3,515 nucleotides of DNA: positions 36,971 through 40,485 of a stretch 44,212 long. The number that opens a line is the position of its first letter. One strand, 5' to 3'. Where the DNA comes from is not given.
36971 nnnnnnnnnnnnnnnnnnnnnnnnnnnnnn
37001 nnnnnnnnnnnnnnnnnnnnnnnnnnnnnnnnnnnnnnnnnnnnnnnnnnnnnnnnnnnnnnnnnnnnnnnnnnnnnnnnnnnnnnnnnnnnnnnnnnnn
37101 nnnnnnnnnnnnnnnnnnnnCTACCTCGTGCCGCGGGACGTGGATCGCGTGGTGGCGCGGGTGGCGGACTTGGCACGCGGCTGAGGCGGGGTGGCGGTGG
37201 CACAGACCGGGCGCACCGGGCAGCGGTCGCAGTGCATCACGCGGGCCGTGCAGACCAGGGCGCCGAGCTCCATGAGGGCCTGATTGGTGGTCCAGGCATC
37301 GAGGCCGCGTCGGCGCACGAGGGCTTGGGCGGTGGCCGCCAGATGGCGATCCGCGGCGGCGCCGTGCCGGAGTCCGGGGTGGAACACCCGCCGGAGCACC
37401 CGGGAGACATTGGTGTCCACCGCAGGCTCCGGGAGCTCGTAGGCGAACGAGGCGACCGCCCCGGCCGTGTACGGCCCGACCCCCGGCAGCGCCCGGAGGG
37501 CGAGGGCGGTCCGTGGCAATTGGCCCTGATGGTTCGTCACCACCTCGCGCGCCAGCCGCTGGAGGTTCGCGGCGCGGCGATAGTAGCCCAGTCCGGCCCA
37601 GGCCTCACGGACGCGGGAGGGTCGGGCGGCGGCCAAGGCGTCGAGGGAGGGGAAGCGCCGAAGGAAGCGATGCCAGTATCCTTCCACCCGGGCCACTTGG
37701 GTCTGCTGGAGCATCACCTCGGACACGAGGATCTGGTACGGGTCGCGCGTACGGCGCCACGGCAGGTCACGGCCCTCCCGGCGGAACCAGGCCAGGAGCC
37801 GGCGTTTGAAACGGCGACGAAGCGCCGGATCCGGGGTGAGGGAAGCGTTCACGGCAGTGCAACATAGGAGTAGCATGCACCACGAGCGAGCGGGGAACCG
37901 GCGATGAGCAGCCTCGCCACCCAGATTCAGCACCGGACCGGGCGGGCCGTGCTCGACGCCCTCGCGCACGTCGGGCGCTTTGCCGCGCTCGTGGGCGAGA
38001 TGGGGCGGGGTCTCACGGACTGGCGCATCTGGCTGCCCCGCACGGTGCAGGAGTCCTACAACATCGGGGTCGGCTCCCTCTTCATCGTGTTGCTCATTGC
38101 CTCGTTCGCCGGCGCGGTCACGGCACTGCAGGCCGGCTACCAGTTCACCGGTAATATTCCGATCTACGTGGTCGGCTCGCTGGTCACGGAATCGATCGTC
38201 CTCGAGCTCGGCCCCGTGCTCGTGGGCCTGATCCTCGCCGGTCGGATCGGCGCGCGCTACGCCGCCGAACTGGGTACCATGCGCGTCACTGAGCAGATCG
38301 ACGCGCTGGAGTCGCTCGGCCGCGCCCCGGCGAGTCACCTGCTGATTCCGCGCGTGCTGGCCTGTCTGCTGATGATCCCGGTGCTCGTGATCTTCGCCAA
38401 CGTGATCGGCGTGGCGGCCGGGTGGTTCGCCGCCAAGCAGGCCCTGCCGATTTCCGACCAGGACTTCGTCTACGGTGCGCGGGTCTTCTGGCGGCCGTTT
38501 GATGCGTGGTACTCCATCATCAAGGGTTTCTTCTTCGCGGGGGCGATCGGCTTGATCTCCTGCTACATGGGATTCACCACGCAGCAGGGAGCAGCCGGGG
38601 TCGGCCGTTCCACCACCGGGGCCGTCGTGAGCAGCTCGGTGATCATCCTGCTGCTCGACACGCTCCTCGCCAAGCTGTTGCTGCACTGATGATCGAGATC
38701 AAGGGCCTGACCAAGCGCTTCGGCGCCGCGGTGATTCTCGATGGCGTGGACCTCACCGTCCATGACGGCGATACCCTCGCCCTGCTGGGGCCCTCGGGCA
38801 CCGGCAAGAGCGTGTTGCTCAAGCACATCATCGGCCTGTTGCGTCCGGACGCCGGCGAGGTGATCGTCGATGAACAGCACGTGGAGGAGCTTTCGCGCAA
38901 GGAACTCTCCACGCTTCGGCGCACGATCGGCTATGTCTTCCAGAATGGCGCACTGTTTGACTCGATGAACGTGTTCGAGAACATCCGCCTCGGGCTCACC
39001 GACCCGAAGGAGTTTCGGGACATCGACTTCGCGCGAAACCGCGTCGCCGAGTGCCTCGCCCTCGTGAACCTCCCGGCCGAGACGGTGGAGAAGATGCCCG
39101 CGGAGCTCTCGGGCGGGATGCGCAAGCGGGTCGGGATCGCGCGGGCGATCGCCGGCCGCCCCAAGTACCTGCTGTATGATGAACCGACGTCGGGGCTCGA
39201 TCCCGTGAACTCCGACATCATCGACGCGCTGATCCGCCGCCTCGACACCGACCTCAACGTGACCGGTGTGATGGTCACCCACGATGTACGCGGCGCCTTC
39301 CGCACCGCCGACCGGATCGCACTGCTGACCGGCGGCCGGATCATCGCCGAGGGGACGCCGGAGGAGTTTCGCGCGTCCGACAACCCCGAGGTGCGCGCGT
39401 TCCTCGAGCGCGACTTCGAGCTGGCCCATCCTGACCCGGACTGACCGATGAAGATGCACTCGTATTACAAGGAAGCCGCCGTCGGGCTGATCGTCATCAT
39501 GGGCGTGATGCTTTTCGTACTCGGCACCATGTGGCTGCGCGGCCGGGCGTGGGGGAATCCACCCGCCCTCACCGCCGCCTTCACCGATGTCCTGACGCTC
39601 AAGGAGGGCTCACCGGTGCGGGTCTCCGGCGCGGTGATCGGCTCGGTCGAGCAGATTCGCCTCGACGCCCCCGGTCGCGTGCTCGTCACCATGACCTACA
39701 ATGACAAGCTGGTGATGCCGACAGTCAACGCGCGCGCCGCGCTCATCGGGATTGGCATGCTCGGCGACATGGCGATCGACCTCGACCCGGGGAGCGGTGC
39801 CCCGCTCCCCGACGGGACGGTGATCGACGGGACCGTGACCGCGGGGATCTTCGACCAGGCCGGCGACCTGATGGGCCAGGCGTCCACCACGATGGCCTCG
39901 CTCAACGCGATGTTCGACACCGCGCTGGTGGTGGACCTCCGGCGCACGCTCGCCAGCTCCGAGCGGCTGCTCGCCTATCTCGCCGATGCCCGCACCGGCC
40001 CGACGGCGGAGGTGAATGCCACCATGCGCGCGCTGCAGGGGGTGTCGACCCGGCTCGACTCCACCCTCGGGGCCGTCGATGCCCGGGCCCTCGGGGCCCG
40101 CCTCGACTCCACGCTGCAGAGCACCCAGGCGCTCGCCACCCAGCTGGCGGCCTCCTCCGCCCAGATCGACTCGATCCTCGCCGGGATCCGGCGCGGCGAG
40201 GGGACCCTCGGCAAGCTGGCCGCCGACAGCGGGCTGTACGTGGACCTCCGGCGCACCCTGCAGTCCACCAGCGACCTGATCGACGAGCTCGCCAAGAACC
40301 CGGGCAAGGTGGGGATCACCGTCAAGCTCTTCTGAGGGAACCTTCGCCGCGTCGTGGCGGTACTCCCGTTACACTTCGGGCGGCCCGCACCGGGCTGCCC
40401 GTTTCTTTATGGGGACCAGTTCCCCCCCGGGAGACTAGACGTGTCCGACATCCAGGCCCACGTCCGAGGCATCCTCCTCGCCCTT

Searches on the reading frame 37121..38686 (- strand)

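Call 56: search_protein_families(library=pfam, proteins=[window:37121-38686:-], max_evalue=0.00001)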
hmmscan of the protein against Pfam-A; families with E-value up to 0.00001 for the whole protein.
window:37121-38686:- (521 aa): 1 family
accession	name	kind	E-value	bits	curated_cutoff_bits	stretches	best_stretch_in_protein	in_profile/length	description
PF00730.31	HhH-GPD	-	1.6e-20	73.9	26.2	1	321-435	1-87/108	HhH-GPD superfamily base excision DNA repair protein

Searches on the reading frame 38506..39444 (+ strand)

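Call 56: search_protein_families(library=pfam, proteins=[window:38506-39444:+], max_evalue=0.00001)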
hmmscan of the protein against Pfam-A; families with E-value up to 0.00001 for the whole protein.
window:38506-39444:+ (312 aa): 1 family
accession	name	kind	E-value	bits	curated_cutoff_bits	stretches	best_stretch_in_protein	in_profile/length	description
PF00005.33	ABC_tran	-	5.5e-34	118.1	25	1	78-229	1-137/137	ABC transporter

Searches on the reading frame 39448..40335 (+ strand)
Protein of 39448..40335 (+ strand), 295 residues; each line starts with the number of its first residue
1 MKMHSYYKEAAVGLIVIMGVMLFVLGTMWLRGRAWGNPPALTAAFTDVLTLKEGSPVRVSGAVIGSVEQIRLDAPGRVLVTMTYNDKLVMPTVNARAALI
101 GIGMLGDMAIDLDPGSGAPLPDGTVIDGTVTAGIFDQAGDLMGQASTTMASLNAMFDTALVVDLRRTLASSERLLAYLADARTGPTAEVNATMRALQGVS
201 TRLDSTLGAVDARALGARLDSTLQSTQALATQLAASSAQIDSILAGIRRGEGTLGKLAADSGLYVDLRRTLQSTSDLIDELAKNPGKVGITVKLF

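Call 56: search_protein_families(library=pfam, proteins=[window:39448-40335:+], max_evalue=0.00001)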
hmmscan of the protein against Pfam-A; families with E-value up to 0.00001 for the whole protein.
window:39448-40335:+ (295 aa): 1 family
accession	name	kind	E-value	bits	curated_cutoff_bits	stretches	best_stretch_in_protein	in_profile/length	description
PF02470.25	MlaD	-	2e-13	50.8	25.1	1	39-115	3-81/81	MlaD protein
